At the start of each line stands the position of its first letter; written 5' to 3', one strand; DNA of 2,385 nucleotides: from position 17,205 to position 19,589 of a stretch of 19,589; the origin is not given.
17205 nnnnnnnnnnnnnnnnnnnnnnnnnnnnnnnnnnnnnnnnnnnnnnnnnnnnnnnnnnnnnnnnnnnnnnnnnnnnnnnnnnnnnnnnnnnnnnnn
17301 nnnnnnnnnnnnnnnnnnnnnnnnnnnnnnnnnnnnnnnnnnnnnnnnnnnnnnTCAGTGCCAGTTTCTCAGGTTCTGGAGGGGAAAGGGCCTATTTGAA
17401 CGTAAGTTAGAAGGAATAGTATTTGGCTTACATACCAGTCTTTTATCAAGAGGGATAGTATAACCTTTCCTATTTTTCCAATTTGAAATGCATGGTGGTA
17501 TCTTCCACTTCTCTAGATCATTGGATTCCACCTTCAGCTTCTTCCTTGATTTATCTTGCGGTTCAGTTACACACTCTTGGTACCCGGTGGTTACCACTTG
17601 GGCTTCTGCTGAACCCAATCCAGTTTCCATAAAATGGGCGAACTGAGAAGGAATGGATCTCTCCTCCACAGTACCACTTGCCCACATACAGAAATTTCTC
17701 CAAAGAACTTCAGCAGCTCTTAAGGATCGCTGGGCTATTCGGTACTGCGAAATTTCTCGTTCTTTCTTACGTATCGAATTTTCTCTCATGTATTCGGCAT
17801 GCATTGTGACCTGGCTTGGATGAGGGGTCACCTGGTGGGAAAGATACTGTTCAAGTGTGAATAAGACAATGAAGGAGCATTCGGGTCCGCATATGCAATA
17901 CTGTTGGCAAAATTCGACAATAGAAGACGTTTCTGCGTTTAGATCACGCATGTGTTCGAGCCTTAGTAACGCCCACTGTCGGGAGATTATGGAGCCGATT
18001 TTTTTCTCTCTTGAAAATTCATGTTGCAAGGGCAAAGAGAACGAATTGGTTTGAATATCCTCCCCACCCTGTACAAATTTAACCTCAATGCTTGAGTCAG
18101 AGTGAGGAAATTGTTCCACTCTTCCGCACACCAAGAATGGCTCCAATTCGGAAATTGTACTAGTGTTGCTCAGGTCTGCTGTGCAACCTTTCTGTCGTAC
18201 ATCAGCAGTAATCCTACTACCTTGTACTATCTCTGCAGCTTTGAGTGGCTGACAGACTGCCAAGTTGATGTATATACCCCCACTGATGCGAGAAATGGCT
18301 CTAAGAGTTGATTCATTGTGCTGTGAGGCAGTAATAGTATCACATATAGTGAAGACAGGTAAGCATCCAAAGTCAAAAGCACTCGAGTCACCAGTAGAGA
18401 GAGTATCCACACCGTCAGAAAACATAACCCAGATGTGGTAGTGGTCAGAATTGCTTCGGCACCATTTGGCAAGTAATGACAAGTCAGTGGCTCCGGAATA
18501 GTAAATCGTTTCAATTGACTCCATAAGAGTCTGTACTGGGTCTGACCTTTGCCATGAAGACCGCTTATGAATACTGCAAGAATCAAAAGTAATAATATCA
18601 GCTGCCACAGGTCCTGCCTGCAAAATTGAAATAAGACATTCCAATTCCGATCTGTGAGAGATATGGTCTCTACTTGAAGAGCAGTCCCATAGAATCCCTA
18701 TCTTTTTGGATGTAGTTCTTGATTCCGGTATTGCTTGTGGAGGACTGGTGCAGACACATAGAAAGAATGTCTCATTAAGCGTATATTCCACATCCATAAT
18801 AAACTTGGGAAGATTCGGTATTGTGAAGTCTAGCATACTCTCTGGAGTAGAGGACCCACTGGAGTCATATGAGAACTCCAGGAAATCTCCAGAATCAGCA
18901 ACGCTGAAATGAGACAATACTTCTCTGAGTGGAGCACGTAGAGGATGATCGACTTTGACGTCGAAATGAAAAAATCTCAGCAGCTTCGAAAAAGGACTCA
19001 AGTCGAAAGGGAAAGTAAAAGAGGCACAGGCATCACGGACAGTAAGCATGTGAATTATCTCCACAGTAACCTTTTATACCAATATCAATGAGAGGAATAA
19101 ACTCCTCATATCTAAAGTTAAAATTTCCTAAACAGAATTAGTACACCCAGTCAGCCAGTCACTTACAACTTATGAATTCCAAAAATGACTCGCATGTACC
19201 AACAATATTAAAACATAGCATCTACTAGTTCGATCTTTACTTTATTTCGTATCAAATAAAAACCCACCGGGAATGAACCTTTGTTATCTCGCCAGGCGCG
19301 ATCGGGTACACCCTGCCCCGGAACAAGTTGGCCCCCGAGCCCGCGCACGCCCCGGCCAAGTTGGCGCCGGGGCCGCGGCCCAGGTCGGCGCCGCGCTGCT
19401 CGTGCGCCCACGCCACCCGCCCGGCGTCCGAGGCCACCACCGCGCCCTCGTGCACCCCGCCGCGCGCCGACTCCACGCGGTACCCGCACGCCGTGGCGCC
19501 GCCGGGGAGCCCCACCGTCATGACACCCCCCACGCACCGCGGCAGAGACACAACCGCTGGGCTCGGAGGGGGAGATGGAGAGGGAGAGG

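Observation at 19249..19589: Sharp compositional break to ~75-80% GC with a high-GC3 ORF at the window edge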

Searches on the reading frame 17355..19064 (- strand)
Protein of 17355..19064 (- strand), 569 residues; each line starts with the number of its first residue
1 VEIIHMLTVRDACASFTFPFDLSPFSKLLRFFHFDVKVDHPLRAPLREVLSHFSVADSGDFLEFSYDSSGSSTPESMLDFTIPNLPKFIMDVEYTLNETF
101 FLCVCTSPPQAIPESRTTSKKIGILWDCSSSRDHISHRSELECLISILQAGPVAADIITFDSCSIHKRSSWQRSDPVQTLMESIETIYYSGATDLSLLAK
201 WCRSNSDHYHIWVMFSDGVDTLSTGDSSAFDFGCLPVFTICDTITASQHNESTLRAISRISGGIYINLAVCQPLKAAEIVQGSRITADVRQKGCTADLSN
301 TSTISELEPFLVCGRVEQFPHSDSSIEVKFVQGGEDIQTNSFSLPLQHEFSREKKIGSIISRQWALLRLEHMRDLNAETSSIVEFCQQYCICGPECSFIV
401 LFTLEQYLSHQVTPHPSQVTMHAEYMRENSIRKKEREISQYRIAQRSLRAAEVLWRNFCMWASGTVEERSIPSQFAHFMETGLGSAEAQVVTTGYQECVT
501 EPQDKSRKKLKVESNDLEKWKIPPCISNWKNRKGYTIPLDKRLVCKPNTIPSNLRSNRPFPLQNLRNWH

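Call 5: search_protein_families(library=pfam, proteins=[window:17355-19064:-], max_evalue=0.01)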
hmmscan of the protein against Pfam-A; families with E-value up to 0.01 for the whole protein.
window:17355-19064:- (569 aa): 1 family
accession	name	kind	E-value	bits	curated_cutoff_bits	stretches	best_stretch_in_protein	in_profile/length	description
PF02731.20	SKIP_SNW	-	3.9e-16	59.5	25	1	507-547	56-95/158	SKIP/SNW domain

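Call 10: find_homologous_proteins(query=window:17640-19049:-, max_evalue=0.001)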
Query seq(470 aa): 4330 candidates shared short words with the query, none scored E <= 0.001.

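Call 60: find_encoding_contigs(protein=window:17358-19049:-, flank=10000)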
Protein seq(564 aa) (564 aa): no gene with exactly this product is on record in the collection.

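Call 61: find_encoding_contigs(protein=window:17358-19064:-, flank=10000)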
Protein seq(569 aa) (569 aa): no gene with exactly this product is on record in the collection.

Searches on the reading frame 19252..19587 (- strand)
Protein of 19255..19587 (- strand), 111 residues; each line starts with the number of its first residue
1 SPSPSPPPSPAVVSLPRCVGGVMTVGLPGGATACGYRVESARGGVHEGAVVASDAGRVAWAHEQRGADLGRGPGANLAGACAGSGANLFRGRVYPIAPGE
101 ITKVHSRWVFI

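Call 5: search_protein_families(library=pfam, proteins=[window:19252-19524:-], max_evalue=0.01)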
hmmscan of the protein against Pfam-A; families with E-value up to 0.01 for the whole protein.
window:19252-19524:- (90 aa): 0 families

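Call 7: find_homologous_proteins(query=window:19255-19587:-, max_evalue=0.1)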
Query seq(111 aa): 75 candidates shared short words with the query, none scored E <= 0.1.

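Call 18: search_protein_representatives(protein=window:19255-19587:-)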
Query: 111 residues. Proteins with E-value up to 0.001 (for the whole library): 5; up to 1e-10: 1; up to 1e-30: 1. The best 5 are listed.
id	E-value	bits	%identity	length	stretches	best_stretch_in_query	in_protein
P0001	2.4e-44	166.4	99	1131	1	23-105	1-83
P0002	1.4e-09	54.3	38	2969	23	5-33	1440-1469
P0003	6.3e-06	42.5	28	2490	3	16-104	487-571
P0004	2.1e-04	37.6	41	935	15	3-32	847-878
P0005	3.8e-04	36.7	38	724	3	18-66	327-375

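Call 20: find_encoding_contigs(protein=P0001, flank=10000, max_places=6)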
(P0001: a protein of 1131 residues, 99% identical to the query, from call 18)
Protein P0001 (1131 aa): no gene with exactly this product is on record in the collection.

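Call 21: list_cluster_members(proteins=[P0001])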
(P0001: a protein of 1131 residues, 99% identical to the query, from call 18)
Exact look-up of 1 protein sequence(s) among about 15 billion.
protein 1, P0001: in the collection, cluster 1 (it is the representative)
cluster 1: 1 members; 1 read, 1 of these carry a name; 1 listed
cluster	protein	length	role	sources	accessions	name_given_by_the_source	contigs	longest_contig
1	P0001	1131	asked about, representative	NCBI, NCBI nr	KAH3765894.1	Branchpoint-bridging protein [Pelomyxa schiedti]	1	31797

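Call 27: search_protein_families(library=pfam, proteins=[P0001], max_evalue=1)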
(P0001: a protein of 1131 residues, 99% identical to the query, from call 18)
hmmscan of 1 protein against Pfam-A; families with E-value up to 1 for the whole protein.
P0001 (1131 aa): 5 families
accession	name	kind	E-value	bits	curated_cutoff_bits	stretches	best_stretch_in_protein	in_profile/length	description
PF22675.2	KH-I_KHDC4-BBP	-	4.3e-23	81.4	30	1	647-725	2-75/76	KHDC4/BBP-like, KH-domain type I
PF02731.20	SKIP_SNW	-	2.3e-16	60.3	25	1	590-629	56-94/158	SKIP/SNW domain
PF00013.35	KH_1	-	4.5e-07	30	21.5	1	651-721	9-64/66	KH domain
PF23469.1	KH_12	-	0.00055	20.5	27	1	660-711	20-72/92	KH-domain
PF01239.28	PPTA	-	0.12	12.7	29.5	1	277-295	4-22/32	Protein prenyltransferase alpha subunit repeat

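Call 51: search_protein_families(library=ncbifam, proteins=[P0001], max_evalue=10)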
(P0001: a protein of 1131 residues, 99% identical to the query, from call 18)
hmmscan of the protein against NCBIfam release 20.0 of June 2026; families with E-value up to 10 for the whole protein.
P0001 (1131 aa): 7 families
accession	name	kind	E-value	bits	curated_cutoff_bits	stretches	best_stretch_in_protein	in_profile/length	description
TIGR02696.1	pppGpp_PNP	exception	0.00078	18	1106.75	1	633-695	578-632/720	guanosine pentaphosphate synthetase I/polyribonucleotide nucleotidyltransferase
NF010334.0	PRK13763.2-5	equivalog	0.013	15.5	303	1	652-682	13-43/179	putative RNA-processing protein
NF008805.1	PRK11824.1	equivalog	0.031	12.6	471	1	650-693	553-596/683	polyribonucleotide nucleotidyltransferase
NF010327.0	PRK13763.1-2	equivalog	0.083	12.6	240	1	652-686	16-50/192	putative RNA-processing protein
TIGR03591.1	polynuc_phos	equivalog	0.09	11.2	525.05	1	651-693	560-602/689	polyribonucleotide nucleotidyltransferase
NF010333.0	PRK13763.2-4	equivalog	0.18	11.8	252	1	652-680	11-39/179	putative RNA-processing protein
TIGR03665.1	arCOG04150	hypoth_equivalog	0.26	11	114.2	1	654-680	101-127/173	arCOG04150 universal archaeal KH domain protein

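Call 62: find_encoding_contigs(protein=window:19255-19554:-, flank=10000)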
Protein seq(100 aa) (100 aa): no gene with exactly this product is on record in the collection.
